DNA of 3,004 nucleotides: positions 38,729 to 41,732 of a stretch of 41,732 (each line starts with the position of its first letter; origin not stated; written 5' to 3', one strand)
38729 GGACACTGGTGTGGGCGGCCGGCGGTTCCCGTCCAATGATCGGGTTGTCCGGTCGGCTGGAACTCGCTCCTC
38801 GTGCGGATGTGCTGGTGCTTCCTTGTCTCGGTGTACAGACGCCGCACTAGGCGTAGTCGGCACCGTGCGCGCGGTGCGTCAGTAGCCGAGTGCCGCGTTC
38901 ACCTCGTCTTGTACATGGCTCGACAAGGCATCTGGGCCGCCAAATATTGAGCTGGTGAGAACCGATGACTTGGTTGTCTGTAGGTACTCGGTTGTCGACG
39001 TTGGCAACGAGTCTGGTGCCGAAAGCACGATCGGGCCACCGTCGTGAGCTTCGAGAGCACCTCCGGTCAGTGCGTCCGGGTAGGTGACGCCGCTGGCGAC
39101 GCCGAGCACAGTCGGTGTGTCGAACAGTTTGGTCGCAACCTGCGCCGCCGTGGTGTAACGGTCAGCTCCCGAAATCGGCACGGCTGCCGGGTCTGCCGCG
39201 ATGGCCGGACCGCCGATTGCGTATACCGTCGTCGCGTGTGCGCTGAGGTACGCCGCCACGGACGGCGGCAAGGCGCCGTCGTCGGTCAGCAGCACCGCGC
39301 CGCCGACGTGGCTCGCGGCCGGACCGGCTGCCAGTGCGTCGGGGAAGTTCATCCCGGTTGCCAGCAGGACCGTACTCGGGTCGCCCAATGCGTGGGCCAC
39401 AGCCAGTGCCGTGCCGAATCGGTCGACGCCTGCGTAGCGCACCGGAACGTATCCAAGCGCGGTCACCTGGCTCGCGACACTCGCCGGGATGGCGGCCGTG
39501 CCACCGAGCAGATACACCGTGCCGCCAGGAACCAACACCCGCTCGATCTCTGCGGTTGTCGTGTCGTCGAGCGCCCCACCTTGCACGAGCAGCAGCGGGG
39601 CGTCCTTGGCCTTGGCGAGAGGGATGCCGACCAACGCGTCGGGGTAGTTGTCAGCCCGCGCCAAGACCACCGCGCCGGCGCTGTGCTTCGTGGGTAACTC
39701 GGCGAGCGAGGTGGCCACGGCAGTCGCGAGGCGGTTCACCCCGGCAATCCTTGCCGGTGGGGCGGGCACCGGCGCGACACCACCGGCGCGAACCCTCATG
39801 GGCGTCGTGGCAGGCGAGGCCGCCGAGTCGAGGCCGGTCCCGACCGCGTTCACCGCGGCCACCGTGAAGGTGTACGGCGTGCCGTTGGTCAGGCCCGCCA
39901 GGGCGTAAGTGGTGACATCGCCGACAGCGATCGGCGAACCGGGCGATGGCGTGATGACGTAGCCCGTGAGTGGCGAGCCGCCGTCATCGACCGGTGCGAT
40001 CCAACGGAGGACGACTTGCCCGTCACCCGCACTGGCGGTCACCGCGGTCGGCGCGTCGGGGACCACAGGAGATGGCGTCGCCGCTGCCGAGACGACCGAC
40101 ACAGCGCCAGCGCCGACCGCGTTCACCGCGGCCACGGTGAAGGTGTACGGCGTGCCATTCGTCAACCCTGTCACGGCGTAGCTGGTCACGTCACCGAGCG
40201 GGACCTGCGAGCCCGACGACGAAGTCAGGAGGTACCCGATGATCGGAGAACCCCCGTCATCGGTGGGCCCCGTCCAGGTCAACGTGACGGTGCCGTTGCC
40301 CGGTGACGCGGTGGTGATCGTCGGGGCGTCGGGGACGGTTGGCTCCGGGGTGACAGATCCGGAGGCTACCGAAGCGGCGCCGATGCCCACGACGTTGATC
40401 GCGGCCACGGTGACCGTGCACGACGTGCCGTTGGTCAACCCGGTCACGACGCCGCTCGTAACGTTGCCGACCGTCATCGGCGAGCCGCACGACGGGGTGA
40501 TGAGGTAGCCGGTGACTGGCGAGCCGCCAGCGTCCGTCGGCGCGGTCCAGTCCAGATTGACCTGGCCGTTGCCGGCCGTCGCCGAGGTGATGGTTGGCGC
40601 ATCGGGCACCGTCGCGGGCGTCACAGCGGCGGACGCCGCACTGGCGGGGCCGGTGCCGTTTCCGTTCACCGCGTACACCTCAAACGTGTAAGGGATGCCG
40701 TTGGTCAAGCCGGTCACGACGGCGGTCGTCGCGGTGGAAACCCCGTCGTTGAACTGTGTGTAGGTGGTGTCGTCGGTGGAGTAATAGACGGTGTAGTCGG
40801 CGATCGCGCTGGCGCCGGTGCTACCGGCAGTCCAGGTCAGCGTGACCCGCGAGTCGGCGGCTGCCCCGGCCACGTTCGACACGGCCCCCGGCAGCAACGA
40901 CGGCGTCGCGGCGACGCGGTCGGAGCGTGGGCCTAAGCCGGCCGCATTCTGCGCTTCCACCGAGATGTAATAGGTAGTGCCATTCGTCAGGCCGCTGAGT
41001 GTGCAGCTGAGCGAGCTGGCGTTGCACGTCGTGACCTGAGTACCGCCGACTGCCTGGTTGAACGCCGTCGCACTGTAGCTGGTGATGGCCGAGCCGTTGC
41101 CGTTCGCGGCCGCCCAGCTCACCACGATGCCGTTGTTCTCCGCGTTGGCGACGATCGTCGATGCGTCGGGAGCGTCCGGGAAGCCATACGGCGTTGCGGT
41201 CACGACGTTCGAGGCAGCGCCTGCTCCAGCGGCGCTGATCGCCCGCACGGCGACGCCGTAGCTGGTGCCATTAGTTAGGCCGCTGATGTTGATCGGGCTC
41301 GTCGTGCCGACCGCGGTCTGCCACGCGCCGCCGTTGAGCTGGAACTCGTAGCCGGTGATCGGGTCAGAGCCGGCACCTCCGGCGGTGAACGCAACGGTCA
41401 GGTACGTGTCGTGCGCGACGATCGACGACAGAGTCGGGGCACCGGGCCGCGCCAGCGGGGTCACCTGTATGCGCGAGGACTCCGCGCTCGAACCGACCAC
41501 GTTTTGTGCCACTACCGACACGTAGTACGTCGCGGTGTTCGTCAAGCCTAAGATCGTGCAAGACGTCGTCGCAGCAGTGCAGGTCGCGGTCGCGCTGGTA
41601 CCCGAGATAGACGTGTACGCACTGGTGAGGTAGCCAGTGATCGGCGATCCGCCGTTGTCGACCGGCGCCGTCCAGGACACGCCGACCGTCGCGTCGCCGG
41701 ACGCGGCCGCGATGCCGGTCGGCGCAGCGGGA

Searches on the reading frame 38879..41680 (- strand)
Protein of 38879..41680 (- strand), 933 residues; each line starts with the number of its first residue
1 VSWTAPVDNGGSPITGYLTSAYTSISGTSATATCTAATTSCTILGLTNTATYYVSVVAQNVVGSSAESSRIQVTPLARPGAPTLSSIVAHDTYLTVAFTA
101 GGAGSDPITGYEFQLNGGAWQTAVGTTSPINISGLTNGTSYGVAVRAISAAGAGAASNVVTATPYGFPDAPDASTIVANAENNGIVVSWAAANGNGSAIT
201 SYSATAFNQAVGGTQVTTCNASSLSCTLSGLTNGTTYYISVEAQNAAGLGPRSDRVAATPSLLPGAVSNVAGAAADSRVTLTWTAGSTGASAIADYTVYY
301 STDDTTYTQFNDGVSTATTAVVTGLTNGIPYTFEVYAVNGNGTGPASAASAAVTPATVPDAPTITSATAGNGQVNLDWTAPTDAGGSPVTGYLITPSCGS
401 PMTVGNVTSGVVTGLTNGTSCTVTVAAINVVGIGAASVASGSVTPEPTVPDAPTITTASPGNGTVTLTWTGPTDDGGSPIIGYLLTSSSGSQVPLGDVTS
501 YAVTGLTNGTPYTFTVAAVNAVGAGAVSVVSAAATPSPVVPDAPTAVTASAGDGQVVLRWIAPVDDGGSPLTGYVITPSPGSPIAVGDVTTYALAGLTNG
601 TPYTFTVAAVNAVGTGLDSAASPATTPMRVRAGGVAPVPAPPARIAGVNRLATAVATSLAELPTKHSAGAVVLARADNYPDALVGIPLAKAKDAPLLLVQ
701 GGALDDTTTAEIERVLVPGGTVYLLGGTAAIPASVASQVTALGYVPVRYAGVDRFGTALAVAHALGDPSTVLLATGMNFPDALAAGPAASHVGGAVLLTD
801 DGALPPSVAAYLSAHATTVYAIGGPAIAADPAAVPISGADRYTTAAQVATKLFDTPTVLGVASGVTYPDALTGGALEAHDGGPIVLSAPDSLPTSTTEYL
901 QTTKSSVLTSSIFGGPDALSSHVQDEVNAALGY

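Call 76: search_protein_families(library=pfam, proteins=[window:38879-41680:-])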
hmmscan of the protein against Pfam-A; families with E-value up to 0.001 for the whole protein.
window:38879-41680:- (933 aa): 9 families
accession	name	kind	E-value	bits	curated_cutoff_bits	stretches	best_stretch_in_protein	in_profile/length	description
PF00041.27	fn3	-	2.5e-75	249.2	25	7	272-350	8-81/84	Fibronectin type III domain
PF04122.17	CW_binding_2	-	2.8e-43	146.8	24.9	3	836-923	2-72/73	Cell wall binding domain 2 (CWB2)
PF25059.1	FN3_DSCAM-DSCAML_C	-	1.7e-20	73.6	39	0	277-351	4-78/89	DSCAM/DSCAML C-terminal Fn3-like domain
PF16656.11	Pur_ac_phosph_N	-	4e-14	53.4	30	1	178-246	8-83/93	Purple acid Phosphatase, N-terminal domain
PF10179.15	NDNF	-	5.1e-11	43.2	27.3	0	28-60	78-110/127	Neuron-derived neurotrophic factor, first Fn(III) domain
PF14292.12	SusE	-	9.5e-09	35.8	25.2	0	273-320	29-77/106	SusE outer membrane protein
PF25814.1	fn3_SORL1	-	2.4e-05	24.7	27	1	273-351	12-84/90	SORL1-like, fn3 domain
PF25523.1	Ig_RIMBP2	-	0.00037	20.9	27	0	166-258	1-98/105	RIMBP2-like, immunoglobulin-like domain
PF16323.11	DUF4959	-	0.00062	20.5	32.9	0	17-75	48-106/106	Domain of unknown function (DUF4959)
